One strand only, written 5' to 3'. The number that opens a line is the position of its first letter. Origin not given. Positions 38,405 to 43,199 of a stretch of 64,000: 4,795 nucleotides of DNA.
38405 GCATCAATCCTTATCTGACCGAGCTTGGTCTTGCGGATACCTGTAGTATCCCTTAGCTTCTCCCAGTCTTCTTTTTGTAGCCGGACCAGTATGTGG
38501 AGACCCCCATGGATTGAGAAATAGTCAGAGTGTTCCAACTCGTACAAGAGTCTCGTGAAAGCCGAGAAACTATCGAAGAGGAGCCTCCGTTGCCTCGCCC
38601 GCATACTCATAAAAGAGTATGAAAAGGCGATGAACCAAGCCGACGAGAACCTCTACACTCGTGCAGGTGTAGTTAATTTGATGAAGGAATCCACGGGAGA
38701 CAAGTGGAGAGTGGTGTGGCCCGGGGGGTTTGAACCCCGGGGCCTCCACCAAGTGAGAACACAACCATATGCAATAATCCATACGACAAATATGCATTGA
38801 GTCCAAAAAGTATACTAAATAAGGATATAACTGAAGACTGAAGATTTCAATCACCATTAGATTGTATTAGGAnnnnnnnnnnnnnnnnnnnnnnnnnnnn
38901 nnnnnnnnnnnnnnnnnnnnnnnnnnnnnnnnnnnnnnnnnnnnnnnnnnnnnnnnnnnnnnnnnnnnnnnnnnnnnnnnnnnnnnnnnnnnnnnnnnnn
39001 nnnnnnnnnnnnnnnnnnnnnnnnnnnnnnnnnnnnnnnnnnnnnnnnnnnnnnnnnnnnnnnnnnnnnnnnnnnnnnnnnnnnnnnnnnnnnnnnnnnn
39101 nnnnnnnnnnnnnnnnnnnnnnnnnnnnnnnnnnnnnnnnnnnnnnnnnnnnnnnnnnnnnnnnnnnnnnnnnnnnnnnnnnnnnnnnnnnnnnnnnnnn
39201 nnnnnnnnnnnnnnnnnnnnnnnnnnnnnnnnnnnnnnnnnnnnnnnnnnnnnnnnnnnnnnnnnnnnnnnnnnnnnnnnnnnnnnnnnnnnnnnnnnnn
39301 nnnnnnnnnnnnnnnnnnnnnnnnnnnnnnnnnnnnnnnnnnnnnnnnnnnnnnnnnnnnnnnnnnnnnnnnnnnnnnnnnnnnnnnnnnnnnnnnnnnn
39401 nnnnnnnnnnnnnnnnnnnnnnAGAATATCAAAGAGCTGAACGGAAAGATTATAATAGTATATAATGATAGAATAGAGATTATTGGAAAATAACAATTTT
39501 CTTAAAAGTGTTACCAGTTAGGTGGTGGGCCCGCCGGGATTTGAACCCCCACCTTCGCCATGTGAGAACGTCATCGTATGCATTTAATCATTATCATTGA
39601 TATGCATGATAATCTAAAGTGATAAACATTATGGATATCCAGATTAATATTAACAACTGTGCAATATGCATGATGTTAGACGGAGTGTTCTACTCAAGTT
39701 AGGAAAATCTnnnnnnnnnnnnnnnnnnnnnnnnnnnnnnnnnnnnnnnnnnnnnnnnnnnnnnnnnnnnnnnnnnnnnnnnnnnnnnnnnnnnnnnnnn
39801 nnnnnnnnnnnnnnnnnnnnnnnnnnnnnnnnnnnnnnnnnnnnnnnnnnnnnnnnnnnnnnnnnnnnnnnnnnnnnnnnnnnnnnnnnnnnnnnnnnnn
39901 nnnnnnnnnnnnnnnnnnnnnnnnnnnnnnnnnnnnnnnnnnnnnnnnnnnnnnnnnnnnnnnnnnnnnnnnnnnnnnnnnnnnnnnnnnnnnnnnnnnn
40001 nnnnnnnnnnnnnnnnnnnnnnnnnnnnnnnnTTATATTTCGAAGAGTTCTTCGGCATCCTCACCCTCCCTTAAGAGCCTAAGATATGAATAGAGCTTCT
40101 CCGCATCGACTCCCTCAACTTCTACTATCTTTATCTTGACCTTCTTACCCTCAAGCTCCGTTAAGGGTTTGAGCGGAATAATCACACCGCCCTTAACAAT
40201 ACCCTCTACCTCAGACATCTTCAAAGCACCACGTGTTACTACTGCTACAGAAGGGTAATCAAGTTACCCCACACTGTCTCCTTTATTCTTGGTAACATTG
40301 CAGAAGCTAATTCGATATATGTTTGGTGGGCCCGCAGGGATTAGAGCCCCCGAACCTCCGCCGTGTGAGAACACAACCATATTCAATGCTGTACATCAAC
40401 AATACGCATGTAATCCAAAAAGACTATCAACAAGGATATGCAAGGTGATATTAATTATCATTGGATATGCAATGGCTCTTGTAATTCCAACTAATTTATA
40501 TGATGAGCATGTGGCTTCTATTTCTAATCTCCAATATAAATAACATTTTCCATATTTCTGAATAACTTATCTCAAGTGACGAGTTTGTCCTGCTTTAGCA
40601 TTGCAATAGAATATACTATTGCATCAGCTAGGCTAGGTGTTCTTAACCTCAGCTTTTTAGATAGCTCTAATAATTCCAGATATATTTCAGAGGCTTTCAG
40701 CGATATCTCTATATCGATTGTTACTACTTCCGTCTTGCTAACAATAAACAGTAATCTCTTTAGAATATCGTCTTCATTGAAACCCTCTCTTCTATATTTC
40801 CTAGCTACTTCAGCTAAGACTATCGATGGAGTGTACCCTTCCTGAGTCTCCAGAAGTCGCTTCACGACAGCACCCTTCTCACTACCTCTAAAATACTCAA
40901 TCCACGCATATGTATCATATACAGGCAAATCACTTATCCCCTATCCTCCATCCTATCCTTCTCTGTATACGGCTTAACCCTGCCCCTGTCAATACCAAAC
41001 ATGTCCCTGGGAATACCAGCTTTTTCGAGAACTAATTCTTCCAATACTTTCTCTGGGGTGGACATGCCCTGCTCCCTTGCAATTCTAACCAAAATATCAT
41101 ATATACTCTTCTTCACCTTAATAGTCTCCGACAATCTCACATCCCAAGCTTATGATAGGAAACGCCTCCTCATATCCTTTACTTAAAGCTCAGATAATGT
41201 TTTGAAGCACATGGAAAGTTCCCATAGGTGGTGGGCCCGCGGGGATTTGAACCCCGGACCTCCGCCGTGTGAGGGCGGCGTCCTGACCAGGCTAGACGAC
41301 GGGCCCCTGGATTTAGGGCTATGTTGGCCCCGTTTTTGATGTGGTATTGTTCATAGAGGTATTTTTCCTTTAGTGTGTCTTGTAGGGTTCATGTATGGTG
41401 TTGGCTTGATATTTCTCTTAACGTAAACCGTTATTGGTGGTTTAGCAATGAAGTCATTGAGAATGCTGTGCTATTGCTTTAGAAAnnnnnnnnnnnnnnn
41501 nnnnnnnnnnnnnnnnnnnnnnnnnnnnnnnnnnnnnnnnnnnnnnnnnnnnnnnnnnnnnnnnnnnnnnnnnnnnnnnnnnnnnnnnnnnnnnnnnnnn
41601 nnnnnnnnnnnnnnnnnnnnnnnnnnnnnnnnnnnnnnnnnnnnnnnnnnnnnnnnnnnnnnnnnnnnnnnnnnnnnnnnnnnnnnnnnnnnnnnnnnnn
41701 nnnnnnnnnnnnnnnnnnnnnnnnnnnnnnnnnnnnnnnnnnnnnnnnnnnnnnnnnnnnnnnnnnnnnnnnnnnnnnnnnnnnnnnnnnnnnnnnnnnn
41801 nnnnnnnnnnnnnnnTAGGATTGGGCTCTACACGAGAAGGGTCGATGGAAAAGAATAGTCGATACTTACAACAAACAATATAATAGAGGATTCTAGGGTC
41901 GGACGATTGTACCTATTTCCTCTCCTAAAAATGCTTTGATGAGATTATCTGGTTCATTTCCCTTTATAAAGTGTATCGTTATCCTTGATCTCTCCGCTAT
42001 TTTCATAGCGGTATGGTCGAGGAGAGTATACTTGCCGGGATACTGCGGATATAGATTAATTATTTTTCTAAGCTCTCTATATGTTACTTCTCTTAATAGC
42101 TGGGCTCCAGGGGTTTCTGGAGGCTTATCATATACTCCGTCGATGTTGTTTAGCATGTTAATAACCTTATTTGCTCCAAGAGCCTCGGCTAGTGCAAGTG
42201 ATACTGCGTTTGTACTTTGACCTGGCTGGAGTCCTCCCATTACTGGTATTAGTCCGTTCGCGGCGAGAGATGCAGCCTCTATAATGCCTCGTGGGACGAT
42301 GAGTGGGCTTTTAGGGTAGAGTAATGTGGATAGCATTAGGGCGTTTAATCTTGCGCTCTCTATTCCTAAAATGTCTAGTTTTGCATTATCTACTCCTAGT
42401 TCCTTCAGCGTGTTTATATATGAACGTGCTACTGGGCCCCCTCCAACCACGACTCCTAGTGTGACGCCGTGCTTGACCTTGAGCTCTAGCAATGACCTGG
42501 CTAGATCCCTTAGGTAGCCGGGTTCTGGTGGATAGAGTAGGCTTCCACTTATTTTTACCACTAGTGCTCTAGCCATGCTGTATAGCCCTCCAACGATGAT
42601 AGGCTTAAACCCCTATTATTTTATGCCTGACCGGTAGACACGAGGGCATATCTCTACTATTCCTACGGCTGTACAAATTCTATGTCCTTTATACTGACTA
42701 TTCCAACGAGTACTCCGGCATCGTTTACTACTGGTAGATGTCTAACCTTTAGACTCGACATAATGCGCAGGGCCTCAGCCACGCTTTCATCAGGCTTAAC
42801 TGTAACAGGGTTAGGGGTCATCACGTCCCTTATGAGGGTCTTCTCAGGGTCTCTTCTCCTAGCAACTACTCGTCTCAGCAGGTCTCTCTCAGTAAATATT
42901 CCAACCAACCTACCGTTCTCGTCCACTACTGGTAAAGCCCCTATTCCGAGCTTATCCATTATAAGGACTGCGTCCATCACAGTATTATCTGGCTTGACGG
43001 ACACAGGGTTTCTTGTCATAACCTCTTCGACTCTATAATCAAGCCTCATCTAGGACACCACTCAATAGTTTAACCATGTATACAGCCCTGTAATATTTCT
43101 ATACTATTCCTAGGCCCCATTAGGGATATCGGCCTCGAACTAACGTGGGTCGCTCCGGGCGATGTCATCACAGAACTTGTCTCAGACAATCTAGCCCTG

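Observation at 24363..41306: Four decayed tRNA-Val 3'-half copies with an identical flanking module: a tandem array of integration scars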

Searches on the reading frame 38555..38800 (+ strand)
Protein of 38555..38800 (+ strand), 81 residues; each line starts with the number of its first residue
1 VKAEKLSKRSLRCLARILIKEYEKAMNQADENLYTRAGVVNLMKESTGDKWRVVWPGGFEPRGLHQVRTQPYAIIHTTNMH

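Call 26: search_protein_families(library=phrogs, proteins=[window:38555-38800:+], max_evalue=0.01)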
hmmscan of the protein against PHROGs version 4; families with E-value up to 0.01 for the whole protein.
window:38555-38800:+ (81 aa): 0 families

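Call 76: search_dna_similar(query=window:38555-38755:+, collection=phages, mode=protein, max_evalue=10, max_rows=15)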
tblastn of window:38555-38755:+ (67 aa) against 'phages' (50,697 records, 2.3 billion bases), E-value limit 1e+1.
Records with a match: 11; places in all: 11; records where one place covers at least 80% of the query: 1.
Best place of each record, by identity: <60% 11.
By first word of the organism name: Enterococcus 7; Pseudomonas 2; Bacteriophage 1; Vibrio 1.
By host as written in the record: Enterococcus faecium 4; Pseudomonas putida 2; Enterococcus faecalis 2; - 1; Enterococcus faecium 374iF1 (22) 1; Vibrio campbellii HY01 1.
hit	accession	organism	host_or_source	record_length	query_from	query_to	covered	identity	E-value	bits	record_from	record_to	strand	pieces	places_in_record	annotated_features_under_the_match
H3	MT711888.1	Pseudomonas phage Dolphis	Pseudomonas putida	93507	6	58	79%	40.7%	1e+0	32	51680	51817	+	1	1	DNA primase/helicase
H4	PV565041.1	Pseudomonas phage Jeremy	Pseudomonas putida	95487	6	58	79%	40.7%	1e+0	32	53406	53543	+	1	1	DNA primase/helicase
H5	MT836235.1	Bacteriophage sp.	human fecal samples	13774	9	66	87%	30.0%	9e+0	29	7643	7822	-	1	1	record has no annotation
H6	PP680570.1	Enterococcus phage VRE9_4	Enterococcus faecium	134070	21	56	54%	38.9%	8e+0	29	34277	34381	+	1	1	hypothetical protein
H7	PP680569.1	Enterococcus phage VRE9_3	Enterococcus faecium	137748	21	56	54%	38.9%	8e+0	29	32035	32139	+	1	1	hypothetical protein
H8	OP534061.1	Enterococcus phage H1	Enterococcus faecium 374iF1 (22)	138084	21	56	54%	38.9%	8e+0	29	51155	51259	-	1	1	hypothetical protein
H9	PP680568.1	Enterococcus phage VRE9_2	Enterococcus faecium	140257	21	56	54%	38.9%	8e+0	29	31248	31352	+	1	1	hypothetical protein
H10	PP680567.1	Enterococcus phage VRE9_1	Enterococcus faecium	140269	21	56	54%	38.9%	8e+0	29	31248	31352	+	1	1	hypothetical protein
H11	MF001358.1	Enterococcus phage EF1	Enterococcus faecalis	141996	21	56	54%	38.9%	8e+0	29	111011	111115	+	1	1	hypothetical protein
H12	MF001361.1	Enterococcus phage EF5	Enterococcus faecalis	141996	21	56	54%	38.9%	8e+0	29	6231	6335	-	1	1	hypothetical protein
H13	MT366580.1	Vibrio phage HY01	Vibrio campbellii HY01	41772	39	67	43%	48.3%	9e+0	29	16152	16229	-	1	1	hypothetical protein (x2)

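Call 77: search_dna_similar(query=window:38555-38755:+, collection=plasmids, mode=protein, max_evalue=10, max_rows=15)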
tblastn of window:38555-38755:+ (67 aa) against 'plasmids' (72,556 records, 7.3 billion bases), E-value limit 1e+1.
Records with a match: 1; places in all: 1; records where one place covers at least 80% of the query: 0.
Best place of each record, by identity: <60% 1.
By first word of the organism name: Escherichia 1.
By predicted mobility (MOB-suite, as given by PLSDB): conjugative 1.
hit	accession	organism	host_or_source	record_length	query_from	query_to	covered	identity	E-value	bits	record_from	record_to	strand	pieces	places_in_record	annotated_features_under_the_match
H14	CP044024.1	Escherichia coli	pork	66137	25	64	60%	37.5%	3e+0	32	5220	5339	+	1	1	thermonuclease family protein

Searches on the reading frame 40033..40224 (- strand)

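Call 10: search_protein_families(library=pfam, proteins=[window:40033-40224:-], max_evalue=0.01)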
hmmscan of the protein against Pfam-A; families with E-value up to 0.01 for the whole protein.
window:40033-40224:- (63 aa): 1 family
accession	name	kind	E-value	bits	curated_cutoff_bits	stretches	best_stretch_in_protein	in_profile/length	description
PF01954.22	AF2212-like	-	3.1e-05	24.8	21.6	1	3-60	1-54/59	AF2212-like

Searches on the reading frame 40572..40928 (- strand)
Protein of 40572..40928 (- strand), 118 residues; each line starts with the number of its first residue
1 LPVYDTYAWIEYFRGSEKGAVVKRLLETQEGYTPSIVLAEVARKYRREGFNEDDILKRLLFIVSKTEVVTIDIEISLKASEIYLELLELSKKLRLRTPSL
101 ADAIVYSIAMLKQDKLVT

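Call 10: search_protein_families(library=pfam, proteins=[window:40572-40928:-], max_evalue=0.01)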
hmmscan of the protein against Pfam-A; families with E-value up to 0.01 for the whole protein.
window:40572-40928:- (118 aa): 1 family
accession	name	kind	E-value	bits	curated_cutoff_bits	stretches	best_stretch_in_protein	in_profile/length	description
PF01850.27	PIN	-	1.8e-14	54.8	23.6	1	4-118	3-109/120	PIN domain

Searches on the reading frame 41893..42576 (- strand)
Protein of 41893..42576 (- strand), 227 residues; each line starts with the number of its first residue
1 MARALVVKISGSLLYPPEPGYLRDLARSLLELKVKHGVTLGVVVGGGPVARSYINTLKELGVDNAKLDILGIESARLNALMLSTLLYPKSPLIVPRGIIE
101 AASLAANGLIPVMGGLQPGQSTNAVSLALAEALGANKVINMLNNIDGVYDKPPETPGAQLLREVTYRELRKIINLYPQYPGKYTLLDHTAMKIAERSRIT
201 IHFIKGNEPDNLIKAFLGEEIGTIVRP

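Call 27: search_protein_families(library=ncbifam, proteins=[window:41893-42576:-], max_evalue=0.01)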
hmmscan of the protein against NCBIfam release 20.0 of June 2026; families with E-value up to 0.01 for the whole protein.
window:41893-42576:- (227 aa): 4 families
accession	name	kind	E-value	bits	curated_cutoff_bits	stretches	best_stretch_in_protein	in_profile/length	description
TIGR02076.1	pyrH_arch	equivalog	3.4e-57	193.6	158.05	1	6-225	2-221/222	UMP kinase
TIGR02075.1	pyrH_bact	equivalog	1.2e-15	57.7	243.9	2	117-225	132-232/233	UMP kinase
NF040622.1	MfnE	equivalog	0.00043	20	300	0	123-172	122-167/211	[5-(aminomethyl)furan-3-yl]methyl phosphate kinase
NF040647.1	IPPK_Arch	equivalog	0.0015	17.8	120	1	127-225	159-259/259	isopentenyl phosphate kinase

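Call 33: find_encoding_contigs(protein=window:41893-42576:-, flank=10000, max_places=10)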
Protein window:41893-42576:- (227 aa): 3 contigs read that carry it; 3 places shown.
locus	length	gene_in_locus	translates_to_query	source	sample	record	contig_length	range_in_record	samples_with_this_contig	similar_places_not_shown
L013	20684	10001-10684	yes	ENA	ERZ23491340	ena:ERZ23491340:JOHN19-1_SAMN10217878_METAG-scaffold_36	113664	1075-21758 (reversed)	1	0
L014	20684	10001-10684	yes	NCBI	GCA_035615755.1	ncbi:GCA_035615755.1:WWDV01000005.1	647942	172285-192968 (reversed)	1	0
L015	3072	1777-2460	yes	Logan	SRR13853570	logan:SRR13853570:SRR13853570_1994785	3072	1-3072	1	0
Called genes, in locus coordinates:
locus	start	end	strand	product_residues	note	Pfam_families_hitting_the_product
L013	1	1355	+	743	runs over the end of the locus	PF14871:GHL6, PF08532:Glyco_hydro_42M (faint)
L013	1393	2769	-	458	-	PF00890:FAD_binding_2 (weak), PF01134:GIDA (weak), PF01946:Thi4 (weak), PF07992:Pyr_redox_2, PF12831:FAD_oxidored, PF13738:Pyr_redox_3, PF00070:Pyr_redox, PF02852:Pyr_redox_dim, +4 more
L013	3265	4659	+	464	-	PF06745:ATPase, PF13481:AAA_25, PF20720:nSTAND3 (weak)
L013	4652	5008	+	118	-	PF11537:NitrOD5 (faint)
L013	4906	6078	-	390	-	PF00384:Molybdopterin, PF01568:Molydop_binding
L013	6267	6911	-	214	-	-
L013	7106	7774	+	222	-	PF01987:AIM24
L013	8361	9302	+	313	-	PF03537:Glyco_hydro_114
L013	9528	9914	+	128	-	PF00571:CBS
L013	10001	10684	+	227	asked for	PF00696:AA_kinase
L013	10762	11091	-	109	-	-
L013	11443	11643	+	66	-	-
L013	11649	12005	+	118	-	PF01850:PIN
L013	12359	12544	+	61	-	-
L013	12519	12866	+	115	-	PF02452:PemK_toxin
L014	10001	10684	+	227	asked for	PF00696:AA_kinase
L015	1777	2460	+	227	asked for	PF00696:AA_kinase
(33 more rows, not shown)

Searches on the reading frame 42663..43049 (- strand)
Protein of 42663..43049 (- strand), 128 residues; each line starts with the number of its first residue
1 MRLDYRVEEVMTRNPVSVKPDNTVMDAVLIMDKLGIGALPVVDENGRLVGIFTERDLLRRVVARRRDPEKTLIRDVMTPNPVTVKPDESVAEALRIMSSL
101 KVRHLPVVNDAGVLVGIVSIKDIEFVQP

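Call 48: find_encoding_contigs(protein=window:42663-43049:-, flank=10000, max_places=10)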
Protein window:42663-43049:- (128 aa): 13 contigs read that carry it; 10 places shown.
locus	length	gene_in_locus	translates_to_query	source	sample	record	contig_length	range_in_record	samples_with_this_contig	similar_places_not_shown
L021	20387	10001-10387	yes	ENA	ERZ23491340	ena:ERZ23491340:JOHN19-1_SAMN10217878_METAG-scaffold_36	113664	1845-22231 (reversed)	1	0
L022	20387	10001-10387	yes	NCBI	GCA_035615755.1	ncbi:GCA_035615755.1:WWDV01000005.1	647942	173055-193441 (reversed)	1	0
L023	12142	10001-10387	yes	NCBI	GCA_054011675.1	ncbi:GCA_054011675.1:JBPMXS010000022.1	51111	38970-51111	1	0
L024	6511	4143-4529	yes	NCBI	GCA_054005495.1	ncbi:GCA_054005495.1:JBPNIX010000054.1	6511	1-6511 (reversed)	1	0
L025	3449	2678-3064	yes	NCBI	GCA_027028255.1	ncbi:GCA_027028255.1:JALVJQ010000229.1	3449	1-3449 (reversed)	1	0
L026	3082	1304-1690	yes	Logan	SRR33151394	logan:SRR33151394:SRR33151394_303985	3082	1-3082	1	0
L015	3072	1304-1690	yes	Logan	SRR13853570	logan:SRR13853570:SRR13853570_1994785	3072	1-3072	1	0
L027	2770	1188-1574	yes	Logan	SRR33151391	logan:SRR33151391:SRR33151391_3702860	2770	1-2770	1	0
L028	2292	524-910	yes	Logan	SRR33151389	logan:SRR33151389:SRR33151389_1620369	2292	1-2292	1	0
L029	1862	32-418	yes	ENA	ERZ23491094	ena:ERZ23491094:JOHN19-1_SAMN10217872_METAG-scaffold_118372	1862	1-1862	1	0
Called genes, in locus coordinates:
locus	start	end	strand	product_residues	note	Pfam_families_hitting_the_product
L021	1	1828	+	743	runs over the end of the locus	PF14871:GHL6, PF08532:Glyco_hydro_42M (faint)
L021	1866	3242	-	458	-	PF00890:FAD_binding_2 (weak), PF01134:GIDA (weak), PF01946:Thi4 (weak), PF07992:Pyr_redox_2, PF12831:FAD_oxidored, PF13738:Pyr_redox_3, PF00070:Pyr_redox, PF02852:Pyr_redox_dim, +4 more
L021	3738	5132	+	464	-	PF06745:ATPase, PF13481:AAA_25, PF20720:nSTAND3 (weak)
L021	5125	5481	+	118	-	PF11537:NitrOD5 (faint)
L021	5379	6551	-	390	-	PF00384:Molybdopterin, PF01568:Molydop_binding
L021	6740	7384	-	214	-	-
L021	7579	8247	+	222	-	PF01987:AIM24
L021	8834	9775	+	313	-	PF03537:Glyco_hydro_114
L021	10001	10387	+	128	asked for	PF00571:CBS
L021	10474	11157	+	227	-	PF00696:AA_kinase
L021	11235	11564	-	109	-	-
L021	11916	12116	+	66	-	-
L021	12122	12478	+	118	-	PF01850:PIN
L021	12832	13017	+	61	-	-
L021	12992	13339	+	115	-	PF02452:PemK_toxin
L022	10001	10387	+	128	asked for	PF00571:CBS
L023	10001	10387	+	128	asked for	PF00571:CBS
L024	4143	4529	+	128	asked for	PF00571:CBS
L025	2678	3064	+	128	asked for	PF00571:CBS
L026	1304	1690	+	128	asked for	PF00571:CBS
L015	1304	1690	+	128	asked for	PF00571:CBS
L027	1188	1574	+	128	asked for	PF00571:CBS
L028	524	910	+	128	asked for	PF00571:CBS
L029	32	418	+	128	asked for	PF00571:CBS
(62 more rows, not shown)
